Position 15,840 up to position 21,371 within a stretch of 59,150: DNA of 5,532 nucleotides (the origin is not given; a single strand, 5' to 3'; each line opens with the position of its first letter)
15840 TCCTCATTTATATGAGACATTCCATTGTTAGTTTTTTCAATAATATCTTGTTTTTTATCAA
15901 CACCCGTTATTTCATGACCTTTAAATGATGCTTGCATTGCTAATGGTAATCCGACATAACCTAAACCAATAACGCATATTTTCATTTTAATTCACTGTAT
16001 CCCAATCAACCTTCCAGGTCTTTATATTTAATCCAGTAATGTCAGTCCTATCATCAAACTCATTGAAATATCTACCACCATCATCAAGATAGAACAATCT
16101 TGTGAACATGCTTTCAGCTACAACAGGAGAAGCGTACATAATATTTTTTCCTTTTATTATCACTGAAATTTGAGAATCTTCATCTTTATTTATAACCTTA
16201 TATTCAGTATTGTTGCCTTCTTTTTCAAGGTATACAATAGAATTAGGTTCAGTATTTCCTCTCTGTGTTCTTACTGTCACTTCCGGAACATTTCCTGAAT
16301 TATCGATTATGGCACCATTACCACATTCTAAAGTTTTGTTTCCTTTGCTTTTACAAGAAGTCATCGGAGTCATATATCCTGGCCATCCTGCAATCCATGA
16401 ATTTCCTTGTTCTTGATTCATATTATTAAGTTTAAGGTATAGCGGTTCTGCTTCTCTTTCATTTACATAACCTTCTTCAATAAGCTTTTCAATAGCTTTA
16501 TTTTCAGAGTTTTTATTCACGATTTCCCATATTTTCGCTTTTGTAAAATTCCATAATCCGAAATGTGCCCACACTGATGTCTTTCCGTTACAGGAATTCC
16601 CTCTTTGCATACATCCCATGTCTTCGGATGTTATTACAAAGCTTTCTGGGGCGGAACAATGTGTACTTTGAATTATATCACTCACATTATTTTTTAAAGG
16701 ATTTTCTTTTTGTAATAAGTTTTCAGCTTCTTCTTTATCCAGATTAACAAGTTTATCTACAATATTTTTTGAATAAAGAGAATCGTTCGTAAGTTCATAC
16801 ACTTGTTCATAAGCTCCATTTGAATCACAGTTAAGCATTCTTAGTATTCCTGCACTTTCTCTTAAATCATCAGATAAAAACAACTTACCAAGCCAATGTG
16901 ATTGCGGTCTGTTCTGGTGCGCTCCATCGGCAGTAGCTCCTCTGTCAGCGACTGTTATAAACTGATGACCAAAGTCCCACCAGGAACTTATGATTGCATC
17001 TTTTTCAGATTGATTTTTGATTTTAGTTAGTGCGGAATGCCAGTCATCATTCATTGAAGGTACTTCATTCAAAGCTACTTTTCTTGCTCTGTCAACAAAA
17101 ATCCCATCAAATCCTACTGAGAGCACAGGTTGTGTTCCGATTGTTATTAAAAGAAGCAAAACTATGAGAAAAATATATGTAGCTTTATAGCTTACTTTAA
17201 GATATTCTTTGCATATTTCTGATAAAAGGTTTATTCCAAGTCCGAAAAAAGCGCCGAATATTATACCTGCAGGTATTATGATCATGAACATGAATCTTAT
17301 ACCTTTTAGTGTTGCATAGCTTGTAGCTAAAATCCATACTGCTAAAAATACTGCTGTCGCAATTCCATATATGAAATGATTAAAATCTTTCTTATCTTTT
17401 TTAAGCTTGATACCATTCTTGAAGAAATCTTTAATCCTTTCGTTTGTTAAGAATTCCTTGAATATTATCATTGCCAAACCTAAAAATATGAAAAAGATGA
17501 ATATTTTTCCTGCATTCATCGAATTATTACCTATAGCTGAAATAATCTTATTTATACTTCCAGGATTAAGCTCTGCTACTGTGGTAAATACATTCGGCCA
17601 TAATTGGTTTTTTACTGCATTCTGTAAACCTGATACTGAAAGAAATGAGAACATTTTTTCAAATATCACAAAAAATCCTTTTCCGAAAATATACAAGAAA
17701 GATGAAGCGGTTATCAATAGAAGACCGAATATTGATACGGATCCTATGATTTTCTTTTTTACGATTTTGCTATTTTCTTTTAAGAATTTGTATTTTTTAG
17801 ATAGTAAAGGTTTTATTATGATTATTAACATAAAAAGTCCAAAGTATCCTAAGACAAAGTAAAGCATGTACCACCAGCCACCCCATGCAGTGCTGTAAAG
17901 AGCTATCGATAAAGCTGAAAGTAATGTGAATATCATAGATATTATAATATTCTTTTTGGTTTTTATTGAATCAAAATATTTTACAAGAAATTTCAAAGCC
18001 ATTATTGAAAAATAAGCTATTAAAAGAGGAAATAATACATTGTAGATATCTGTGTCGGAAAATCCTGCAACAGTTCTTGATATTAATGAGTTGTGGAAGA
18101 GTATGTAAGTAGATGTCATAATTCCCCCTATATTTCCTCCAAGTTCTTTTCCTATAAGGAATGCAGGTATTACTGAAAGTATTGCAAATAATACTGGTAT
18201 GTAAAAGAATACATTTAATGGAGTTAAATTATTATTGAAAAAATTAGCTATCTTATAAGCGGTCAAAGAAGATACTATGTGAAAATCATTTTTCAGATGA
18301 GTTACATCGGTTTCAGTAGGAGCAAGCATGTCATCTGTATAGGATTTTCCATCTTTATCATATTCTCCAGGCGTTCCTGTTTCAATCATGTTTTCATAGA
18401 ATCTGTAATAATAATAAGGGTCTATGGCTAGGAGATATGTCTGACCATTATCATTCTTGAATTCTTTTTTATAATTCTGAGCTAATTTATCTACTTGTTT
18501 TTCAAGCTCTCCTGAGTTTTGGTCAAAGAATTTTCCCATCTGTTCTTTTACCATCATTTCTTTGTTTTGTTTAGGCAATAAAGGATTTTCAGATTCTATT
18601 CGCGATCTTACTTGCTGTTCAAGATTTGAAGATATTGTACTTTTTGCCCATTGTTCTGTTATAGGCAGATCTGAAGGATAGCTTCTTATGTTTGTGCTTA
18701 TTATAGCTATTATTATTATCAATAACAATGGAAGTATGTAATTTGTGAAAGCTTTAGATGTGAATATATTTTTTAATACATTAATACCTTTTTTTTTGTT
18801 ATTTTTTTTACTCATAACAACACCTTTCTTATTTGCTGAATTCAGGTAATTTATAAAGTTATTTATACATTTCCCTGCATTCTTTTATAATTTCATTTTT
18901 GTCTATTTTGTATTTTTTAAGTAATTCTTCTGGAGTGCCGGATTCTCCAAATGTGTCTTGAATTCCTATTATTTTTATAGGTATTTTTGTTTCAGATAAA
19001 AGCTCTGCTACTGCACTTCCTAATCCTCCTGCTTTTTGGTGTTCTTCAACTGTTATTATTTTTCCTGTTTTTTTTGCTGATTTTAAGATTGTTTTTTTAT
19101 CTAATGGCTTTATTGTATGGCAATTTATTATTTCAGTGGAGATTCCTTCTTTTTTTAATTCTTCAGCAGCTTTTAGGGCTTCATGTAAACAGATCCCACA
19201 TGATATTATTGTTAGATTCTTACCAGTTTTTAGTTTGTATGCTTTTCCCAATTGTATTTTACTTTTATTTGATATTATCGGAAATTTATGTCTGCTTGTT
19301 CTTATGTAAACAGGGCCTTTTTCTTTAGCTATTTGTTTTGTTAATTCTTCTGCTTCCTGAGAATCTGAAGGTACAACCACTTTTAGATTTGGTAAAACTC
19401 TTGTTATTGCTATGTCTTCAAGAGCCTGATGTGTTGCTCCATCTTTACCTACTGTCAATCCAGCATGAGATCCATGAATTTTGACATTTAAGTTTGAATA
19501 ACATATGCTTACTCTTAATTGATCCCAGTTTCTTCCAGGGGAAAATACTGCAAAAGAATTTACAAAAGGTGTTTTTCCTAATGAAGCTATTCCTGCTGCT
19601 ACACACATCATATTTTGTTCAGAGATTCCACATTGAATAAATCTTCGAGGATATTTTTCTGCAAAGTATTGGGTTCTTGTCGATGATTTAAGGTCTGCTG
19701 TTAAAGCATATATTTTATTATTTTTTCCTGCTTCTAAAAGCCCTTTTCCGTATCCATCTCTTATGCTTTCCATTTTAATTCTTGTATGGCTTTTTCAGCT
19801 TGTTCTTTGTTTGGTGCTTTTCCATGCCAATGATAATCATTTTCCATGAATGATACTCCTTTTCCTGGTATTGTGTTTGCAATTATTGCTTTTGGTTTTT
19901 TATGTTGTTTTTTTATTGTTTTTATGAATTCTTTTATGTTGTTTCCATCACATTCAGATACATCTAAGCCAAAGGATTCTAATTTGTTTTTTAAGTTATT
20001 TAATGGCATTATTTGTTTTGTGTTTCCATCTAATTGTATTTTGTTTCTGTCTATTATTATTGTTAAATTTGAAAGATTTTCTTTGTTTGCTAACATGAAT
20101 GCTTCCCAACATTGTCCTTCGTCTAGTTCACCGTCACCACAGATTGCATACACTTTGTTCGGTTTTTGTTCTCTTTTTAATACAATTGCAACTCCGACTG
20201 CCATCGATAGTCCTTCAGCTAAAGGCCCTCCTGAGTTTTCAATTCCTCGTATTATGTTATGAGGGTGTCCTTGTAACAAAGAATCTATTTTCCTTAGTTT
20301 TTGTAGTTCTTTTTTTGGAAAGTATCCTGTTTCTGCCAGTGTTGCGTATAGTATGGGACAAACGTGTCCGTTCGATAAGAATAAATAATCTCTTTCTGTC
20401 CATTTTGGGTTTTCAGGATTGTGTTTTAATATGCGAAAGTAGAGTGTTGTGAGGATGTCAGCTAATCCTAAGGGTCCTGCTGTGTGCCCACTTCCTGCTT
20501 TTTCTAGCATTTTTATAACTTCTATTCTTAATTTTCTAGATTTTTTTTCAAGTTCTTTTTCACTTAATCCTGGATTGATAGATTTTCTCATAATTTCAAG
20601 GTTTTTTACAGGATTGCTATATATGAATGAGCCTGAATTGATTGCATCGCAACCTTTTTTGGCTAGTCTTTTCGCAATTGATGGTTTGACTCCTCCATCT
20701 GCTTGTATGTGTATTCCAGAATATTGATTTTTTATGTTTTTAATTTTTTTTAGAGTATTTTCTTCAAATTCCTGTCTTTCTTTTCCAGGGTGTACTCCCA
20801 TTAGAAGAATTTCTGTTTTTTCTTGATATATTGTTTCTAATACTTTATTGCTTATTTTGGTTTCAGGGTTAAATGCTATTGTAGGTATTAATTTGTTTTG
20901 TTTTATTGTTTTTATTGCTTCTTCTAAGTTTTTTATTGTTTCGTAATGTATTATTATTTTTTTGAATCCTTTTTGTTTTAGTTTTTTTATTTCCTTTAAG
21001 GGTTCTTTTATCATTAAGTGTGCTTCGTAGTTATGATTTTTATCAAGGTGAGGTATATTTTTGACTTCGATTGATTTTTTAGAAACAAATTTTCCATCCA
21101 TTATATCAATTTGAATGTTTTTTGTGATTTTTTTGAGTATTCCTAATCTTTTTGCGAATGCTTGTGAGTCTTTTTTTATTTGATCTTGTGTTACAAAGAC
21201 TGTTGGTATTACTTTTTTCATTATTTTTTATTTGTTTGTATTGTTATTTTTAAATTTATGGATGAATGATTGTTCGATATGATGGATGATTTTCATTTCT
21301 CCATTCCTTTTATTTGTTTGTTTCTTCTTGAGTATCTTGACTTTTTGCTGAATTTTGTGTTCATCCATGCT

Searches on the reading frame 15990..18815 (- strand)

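Call 20: search_protein_families(library=pfam, proteins=[window:15990-18815:-], max_evalue=0.00001)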
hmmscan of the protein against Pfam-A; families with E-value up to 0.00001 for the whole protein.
window:15990-18815:- (942 aa): 1 family
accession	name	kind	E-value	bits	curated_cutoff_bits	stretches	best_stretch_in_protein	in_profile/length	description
PF02516.20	STT3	-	1.6e-33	117.3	24.5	1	111-559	12-401/405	Oligosaccharyl transferase STT3, N-terminal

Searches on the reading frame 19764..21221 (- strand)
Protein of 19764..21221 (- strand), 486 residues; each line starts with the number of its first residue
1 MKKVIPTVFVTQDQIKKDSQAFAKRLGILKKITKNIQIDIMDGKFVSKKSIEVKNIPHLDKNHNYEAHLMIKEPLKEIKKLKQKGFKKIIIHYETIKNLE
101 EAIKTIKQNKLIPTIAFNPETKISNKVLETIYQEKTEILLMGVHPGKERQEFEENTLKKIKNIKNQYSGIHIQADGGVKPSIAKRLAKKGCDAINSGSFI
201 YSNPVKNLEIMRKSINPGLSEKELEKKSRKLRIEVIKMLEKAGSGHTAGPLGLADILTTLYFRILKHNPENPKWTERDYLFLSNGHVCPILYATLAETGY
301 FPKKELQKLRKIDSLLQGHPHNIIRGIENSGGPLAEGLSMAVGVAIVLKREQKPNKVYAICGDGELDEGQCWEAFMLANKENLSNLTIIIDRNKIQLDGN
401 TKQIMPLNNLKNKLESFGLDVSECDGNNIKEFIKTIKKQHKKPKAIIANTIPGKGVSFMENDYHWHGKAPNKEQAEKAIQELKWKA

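Call 20: search_protein_families(library=pfam, proteins=[window:19764-21221:-], max_evalue=0.00001)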
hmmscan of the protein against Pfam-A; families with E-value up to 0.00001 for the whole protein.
window:19764-21221:- (486 aa): 3 families
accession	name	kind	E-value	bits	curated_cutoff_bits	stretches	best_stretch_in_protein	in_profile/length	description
PF00456.26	Transketolase_N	-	1.2e-48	166.2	22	1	230-485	8-278/334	Transketolase, thiamine diphosphate binding domain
PF00834.25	Ribul_P_3_epim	-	2e-31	109.4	21.1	1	33-201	26-198/198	Ribulose-phosphate 3 epimerase family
PF13292.11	DXP_synthase_N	-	6.7e-10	39.1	21.2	1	219-426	13-207/274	1-deoxy-D-xylulose-5-phosphate synthase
